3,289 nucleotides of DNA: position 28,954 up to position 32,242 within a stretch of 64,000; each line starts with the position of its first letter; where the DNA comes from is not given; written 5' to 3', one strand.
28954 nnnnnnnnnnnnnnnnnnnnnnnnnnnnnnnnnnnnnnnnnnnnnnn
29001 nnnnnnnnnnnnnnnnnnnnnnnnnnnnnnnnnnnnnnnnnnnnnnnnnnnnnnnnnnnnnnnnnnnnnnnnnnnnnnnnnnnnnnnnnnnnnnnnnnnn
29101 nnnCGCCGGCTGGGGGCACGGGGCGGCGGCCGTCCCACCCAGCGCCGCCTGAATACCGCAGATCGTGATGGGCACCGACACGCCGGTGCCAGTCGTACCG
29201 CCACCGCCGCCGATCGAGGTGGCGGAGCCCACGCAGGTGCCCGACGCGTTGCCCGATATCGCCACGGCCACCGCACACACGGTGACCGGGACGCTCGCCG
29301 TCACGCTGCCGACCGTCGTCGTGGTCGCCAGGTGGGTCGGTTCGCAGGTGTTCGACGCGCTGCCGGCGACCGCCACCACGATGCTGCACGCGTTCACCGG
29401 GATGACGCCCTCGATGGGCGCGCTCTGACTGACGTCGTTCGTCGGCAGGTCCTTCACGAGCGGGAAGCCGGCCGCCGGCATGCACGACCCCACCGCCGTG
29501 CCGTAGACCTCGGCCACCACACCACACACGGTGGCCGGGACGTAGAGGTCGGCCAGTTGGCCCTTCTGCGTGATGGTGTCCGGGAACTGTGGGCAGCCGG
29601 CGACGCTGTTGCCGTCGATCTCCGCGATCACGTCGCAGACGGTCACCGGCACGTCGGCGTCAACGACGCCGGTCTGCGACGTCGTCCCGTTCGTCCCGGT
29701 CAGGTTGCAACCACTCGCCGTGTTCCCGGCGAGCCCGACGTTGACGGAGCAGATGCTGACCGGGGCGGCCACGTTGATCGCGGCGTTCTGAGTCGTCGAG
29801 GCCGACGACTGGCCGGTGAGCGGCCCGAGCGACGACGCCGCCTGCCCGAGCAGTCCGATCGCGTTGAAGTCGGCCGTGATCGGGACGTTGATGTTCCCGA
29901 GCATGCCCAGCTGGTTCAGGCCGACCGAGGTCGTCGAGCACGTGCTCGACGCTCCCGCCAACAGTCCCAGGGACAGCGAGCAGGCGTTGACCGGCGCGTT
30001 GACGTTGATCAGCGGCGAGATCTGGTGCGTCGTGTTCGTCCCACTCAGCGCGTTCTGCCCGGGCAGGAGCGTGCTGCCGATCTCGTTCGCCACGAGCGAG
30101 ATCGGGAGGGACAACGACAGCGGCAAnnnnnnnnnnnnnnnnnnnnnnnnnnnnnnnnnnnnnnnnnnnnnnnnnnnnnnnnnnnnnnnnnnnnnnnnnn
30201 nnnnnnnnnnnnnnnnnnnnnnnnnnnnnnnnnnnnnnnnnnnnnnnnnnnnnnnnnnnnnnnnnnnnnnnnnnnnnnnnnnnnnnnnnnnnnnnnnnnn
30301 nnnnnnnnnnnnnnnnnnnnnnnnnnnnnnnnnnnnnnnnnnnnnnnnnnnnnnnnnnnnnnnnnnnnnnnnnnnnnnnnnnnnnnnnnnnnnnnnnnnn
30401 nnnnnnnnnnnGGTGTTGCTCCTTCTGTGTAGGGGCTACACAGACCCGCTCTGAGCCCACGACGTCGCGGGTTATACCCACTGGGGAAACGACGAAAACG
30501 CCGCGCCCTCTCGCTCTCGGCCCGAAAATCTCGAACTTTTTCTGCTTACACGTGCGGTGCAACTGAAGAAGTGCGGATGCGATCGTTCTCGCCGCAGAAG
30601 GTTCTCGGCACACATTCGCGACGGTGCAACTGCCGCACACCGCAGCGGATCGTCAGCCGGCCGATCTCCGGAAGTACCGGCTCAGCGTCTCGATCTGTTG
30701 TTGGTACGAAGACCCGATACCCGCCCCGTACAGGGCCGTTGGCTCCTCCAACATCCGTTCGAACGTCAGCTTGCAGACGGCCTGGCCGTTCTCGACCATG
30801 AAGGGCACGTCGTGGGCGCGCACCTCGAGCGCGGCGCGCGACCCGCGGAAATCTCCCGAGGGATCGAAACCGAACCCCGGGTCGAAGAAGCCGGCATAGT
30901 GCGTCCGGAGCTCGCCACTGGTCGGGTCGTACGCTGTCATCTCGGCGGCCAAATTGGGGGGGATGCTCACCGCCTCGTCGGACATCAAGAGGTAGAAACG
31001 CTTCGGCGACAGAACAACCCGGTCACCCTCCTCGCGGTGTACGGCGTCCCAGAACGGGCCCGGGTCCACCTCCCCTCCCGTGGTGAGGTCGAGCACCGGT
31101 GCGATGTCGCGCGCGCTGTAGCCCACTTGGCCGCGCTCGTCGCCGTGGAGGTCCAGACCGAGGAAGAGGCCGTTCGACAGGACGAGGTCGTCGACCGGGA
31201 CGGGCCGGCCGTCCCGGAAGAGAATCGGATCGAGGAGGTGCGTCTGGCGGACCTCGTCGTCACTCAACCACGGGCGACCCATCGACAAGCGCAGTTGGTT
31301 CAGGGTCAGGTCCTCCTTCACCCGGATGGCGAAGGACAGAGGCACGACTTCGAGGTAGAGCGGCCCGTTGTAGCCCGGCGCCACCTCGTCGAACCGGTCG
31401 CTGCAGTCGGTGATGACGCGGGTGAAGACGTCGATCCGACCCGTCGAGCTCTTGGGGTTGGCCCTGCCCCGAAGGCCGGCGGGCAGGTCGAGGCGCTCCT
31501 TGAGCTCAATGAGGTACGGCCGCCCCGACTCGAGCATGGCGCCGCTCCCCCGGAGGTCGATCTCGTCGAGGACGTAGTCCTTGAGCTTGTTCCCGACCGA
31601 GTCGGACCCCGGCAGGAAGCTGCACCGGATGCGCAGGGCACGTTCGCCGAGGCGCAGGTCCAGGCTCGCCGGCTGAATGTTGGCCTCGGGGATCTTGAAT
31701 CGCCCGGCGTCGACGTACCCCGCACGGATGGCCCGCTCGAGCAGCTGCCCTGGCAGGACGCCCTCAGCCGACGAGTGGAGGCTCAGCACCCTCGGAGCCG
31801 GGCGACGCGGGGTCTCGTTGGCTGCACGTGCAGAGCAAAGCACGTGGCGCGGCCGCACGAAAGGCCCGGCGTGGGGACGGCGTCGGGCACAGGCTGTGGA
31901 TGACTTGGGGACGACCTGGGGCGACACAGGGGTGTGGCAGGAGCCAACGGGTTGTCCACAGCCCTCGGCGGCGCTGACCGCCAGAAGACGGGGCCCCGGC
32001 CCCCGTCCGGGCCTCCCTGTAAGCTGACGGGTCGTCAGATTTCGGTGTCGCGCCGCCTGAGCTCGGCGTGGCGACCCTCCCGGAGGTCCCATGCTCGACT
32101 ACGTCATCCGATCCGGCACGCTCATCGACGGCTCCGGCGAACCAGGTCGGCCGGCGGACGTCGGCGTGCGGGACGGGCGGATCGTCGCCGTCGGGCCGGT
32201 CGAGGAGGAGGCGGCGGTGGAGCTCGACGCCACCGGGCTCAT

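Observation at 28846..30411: Poly-chaplin-like, sortase-anchored surface protein with seven strict C-x13-C repeats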

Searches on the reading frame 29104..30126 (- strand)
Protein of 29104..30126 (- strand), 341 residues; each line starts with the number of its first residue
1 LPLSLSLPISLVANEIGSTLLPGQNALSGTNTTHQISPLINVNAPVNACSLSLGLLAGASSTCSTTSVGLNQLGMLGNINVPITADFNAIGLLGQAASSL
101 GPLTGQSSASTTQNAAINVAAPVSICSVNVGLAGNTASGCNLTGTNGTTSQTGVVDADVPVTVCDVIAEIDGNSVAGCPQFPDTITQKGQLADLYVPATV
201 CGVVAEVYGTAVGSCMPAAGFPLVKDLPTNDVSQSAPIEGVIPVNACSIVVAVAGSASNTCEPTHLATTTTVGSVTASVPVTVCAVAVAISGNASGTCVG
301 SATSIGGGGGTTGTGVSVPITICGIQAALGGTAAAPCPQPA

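Call 56: search_protein_representatives(alignment_id=A5)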
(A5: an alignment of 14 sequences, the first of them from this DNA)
Query: 14 sequences, 342 profile positions. Proteins with E-value up to 0.001 (for the whole library): 98; up to 1e-10: 51; up to 1e-30: 34. The best 98 are listed.
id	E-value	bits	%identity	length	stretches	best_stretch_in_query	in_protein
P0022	1.9e-163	559.9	-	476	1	2-340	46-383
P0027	2.4e-143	493.8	-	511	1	2-315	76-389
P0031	4.0e-132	456.9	-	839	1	2-301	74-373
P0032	4.9e-122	423.7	-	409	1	4-320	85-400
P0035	4.0e-110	384.6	-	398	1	39-274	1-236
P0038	1.9e-109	382.4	-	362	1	3-286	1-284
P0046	5.1e-97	341.5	-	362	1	1-212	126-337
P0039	1.5e-93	330.1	-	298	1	90-342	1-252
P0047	1.5e-87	310.3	-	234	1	46-242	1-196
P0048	4.2e-86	305.6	-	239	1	1-189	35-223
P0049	1.0e-83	297.7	-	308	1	1-197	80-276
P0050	1.4e-71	257.8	-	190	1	54-221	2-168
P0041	7.5e-66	239.0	-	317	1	134-340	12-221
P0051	4.4e-63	229.9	-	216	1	1-159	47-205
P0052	3.2e-59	217.2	-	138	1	123-256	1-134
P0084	3.5e-12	62.5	-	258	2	105-202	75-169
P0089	5.0e-10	55.4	-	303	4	264-313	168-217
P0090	1.6e-08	50.5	-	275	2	74-179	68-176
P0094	2.7e-07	46.4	-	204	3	273-315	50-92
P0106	6.4e-06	41.9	-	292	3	105-151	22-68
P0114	3.4e-05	39.5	-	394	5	104-149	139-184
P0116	8.4e-05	38.2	-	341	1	78-325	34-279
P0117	9.3e-05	38.1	-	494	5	268-308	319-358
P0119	1.1e-04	37.9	-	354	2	272-341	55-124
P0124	2.2e-04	36.8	-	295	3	192-315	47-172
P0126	3.2e-04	36.3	-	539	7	272-340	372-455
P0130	4.3e-04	35.9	-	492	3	119-338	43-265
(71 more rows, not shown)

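Call 58: search_protein_families(library=pfam, proteins=[P0117, P0126, P0124, P0094, P0089, P0090, P0116, P0114, P0084, P0119], max_evalue=1)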
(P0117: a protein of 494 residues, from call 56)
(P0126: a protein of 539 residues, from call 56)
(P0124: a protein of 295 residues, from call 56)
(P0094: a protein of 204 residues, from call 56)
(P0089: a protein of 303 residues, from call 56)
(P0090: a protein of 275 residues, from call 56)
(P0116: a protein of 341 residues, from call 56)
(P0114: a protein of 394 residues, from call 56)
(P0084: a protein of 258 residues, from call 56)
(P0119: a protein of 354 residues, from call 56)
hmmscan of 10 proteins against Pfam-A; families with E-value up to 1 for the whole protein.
P0117 (494 aa): 1 family
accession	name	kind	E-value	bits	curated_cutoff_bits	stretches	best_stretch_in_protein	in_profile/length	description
PF03777.18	ChpA-C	-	2.2e-41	139.9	21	5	196-231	10-45/57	ChpA-C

P0126 (539 aa): 1 family
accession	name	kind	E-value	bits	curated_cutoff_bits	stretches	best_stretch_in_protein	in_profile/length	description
PF03777.18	ChpA-C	-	2.8e-63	210.1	21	8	354-397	8-51/57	ChpA-C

P0124 (295 aa): 1 family
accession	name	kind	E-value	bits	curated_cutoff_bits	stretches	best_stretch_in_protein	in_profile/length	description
PF03777.18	ChpA-C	-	4.2e-24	84.6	21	4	26-64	7-45/57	ChpA-C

P0094 (204 aa): 3 families
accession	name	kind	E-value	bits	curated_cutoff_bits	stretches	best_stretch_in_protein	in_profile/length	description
PF03777.18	ChpA-C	-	2.5e-19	69.3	21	3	145-192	7-51/57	ChpA-C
PF24130.1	DUF7397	-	0.15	12.3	27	0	167-177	6-16/56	Family of unknown function (DUF7397)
PF19958.5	EAD6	-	0.45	11.2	27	0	90-134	31-73/75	Effector-associated domain 6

P0089 (303 aa): 1 family
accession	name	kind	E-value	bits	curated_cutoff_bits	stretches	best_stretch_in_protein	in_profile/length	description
PF03777.18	ChpA-C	-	4.6e-14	52.5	21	4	94-135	8-49/57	ChpA-C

P0090 (275 aa): 1 family
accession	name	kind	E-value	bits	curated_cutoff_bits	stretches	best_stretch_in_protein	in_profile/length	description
PF03777.18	ChpA-C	-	0.013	15.7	21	0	72-90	29-47/57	ChpA-C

P0116 (341 aa): 1 family
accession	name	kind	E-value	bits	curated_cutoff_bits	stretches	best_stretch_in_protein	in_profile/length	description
PF03777.18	ChpA-C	-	0.00023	21.4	21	1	133-172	4-45/57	ChpA-C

P0114 (394 aa): 1 family
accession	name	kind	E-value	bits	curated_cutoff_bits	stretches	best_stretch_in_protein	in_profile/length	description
PF03777.18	ChpA-C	-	2.4e-16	59.8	21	5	24-53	12-41/57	ChpA-C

P0084 (258 aa): 2 families
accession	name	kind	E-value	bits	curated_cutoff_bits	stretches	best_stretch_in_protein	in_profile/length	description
PF02470.25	MlaD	-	0.0029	18.3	25.1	0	37-58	10-31/81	MlaD protein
PF14325.12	DUF4383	-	0.096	13.4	27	1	52-109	11-66/125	Domain of unknown function (DUF4383)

P0119 (354 aa): 2 families
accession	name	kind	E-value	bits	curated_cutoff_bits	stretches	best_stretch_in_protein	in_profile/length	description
PF03777.18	ChpA-C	-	1.7e-09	37.8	21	4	98-118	28-48/57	ChpA-C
PF16610.10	dbPDZ_assoc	-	0.65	10.7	30.7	0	72-100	44-73/81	Unstructured region between two PDZ domains on Dlg5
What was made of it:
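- Examples: P0126 2.8e-63 with 8 domains, P0117 2.2e-41, P0114 2.4e-16 (call 58).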

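Call 60: search_protein_families(library=pfam, alignment_id=A6, max_evalue=0.01)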
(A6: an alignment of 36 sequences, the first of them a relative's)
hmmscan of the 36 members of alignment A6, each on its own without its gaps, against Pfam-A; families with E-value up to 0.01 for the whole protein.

A. member 1, P0084 (258 aa): 1 family
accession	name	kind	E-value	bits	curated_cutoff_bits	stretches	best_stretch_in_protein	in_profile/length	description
PF02470.25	MlaD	-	0.0029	18.3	25.1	0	37-58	10-31/81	MlaD protein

B. families by the number of members that match (of 36 scanned): 3 families
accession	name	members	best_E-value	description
PF03777.18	ChpA-C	20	2.8e-63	ChpA-C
PF02470.25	MlaD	2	1.2e-08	MlaD protein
PF23344.1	ZP-N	2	0.0009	ZP-N domain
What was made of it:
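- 20/36 of those hit Pfam PF03777 at E<=0.01 (call 60). The regex-independent whole-core HMMER search retrieves PF03777 proteins at library-wide E of 1e-12 to 1e-4 (calls 56, 58, 60).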

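Call 61: list_cluster_members(proteins=[P0126, P0117, P0124, P0094, P0114, P0119, P0116, P0090, P0130, P0106])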
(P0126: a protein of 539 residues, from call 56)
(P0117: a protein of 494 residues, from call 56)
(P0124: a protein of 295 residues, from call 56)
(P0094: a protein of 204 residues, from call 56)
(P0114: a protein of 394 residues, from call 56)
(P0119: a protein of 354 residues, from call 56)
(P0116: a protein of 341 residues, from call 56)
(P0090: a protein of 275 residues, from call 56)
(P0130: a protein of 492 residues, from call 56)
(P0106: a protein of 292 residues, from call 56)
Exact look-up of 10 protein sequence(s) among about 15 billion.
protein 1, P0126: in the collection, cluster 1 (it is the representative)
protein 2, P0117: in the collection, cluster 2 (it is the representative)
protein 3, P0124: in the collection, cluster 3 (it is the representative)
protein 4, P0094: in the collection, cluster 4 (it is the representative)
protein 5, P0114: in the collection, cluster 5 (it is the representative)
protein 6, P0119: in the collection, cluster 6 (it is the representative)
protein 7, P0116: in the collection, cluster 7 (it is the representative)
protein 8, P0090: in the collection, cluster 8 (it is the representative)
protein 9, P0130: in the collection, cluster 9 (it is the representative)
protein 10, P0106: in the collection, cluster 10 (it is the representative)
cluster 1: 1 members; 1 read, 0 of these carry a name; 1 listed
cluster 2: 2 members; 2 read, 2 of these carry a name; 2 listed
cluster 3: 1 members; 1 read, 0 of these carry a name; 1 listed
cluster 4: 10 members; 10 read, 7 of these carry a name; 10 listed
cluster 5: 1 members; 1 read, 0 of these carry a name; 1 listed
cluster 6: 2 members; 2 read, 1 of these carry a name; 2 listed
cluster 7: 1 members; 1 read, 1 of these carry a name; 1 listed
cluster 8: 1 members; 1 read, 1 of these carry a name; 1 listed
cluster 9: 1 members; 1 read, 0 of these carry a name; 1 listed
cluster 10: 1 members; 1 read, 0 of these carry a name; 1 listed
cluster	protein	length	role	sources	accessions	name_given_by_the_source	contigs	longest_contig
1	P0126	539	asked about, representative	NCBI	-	-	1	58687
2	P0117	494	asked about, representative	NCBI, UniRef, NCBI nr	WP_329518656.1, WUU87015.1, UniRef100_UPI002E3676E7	chaplin family protein [Spirillospora sp. NBC_01491] | chaplin family protein n=1 Tax=Spirillospora sp. NBC_01491 TaxID=2976007 ...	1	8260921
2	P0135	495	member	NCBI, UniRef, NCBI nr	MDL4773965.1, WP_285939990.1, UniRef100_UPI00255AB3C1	chaplin family protein [Actinomadura xylanilytica] | chaplin family protein n=1 Tax=Actinomadura xylanilytica TaxID=887459 RepID=UPI00255AB3C1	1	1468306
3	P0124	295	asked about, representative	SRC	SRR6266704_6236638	-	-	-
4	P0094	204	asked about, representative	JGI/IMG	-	-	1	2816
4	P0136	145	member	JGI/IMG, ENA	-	hypothetical protein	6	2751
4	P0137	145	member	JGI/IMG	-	hypothetical protein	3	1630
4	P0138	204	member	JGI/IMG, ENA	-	hypothetical protein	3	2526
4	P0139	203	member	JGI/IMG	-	ChpA-C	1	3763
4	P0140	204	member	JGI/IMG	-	hypothetical protein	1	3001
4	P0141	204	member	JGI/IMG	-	hypothetical protein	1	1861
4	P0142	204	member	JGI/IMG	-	small secreted domain DUF320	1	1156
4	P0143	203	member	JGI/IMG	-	-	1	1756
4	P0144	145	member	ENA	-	-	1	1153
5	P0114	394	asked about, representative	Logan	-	-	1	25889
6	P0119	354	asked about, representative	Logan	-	-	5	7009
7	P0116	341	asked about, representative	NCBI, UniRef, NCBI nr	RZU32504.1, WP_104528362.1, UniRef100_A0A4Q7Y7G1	hypothetical protein [Blastococcus saxobsidens] | Small secreted domain DUF320 n=1 Tax=Blastococcus saxobsidens TaxID=138336 ...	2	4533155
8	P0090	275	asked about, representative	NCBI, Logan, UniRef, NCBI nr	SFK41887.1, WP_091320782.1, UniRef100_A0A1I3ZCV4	hypothetical protein [Geodermatophilus ruber] | Small secreted domain n=1 Tax=Geodermatophilus ruber TaxID=504800 RepID=A0A1I3ZCV4_9ACTN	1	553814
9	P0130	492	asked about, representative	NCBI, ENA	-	-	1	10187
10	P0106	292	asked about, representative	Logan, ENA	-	-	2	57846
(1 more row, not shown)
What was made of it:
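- The Blastococcus and Geodermatophilus relatives are named 'DUF320' (call 61).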

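Call 70: predict_structure(alignment_id=A5)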
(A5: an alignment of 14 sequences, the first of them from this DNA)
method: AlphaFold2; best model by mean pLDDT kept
length: 341 residues; sequences in the alignment: 14
mean_pLDDT: 34.3   pTM: 0.32
mean pLDDT of the five models: 34.3, 32.6, 27.5, 25.9, 25.7
residues with pLDDT >= 90: 0; 70-90: 0; 50-70: 7; < 50: 334
segments of 3 or more residues with pLDDT < 50: 1-161, 163-166, 170-172, 174-198, 200-203, 205-209, 211-341
pLDDT, mean of each block of 10 residues (from residue 1): 25 26 28 29 33 38 32 32 31 26 30 41 44 42 41 42 49 45 42 44 47 42 36 35 38 40 30 27 29 26 26 24 23 24 28
secondary structure, 60 per line:
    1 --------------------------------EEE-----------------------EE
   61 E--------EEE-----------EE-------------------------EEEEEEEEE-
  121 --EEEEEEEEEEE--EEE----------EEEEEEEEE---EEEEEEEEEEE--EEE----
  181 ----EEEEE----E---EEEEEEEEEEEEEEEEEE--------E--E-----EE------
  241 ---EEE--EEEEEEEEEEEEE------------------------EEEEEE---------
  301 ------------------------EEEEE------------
elements in order: E33-35 E59-61 E70-72 E111-119 E123-133 E136-138 E149-157 E161-171 E174-176 E185-189 E198-215 E244-246 E249-261 E286-291 E325-329
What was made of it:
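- Tried and rejected: AlphaFold2 on the core with 14 sequences gave pLDDT 34.3, which is unusable (call 70).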

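Call 72: search_solved_structures(query=A5, max_evalue=1)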
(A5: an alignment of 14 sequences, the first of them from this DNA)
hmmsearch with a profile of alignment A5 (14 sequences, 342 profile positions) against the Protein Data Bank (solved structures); distinct sequences matched with E-value up to 1: 2.
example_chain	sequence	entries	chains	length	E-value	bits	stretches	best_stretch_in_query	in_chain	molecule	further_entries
2gj8_A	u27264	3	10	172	0.41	12.9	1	249-310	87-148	tRNA modification GTPase trmE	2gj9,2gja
1rfl_A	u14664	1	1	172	0.41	12.9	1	249-310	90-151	Probable tRNA modification GTPase trmE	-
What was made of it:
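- Tried and rejected: A PDB sequence search with the core profile returned only noise (TrmE, E 0.41) (call 72).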

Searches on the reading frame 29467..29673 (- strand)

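Call 17: search_protein_families(library=pfam, proteins=[window:29467-29673:-], max_evalue=10)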
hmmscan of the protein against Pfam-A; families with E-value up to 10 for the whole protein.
seq(69 aa): 1 family
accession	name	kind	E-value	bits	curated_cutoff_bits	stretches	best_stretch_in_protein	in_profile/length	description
PF17873.7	Rep_1B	-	0.22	11.9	25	1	11-27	26-42/53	Replicase polyprotein 1ab regulatory domain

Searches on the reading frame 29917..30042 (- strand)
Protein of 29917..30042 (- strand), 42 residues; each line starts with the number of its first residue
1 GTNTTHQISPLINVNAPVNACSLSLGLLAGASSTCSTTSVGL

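Call 42: find_homologous_proteins(query=A4, max_evalue=0.001)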
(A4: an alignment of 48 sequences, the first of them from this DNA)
Query A4 (48 sequences): 228 candidates shared short words with the query, none scored E <= 0.001.
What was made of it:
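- Tried and rejected: With a 42-aa unit alignment it found only 228 word candidates and no hits (call 42).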

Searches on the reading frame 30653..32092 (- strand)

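Call 4: search_protein_families(library=pfam, proteins=[window:30653-32092:-], max_evalue=10)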
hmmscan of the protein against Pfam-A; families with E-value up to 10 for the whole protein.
window:30653-32092:- (479 aa): 3 families
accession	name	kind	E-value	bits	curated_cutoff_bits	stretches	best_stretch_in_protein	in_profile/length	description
PF22569.1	DCD_C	-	6.5e-62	208.7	22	1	302-474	20-192/192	2'-deoxycytidine 5'-triphosphate deaminase (DCD), C-terminal domain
PF06559.16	DCD_N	-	1.7e-58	197.6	21.4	1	110-272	2-163/164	2'-deoxycytidine 5'-triphosphate deaminase (DCD) N-terminal domain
PF22769.1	DCD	-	3.1e-56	190.2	27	2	113-270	2-151/153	dCTP deaminase-like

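Call 5: search_protein_families(library=ncbifam, proteins=[window:30653-32092:-], max_evalue=10)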
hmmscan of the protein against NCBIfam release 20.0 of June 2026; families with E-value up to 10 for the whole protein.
window:30653-32092:- (479 aa): 3 families
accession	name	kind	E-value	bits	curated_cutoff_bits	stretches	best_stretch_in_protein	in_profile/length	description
NF005734.0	PRK07559.1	equivalog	1.4e-123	412.3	283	1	107-475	6-366/368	2'-deoxycytidine 5'-triphosphate deaminase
TIGR02274.1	dCTP_deam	equivalog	3.3e-16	59.5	92.8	2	126-266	15-148/180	dCTP deaminase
NF002598.0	PRK02253.1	equivalog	0.15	11.5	130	1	136-219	27-104/167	deoxyuridine 5'-triphosphate nucleotidohydrolase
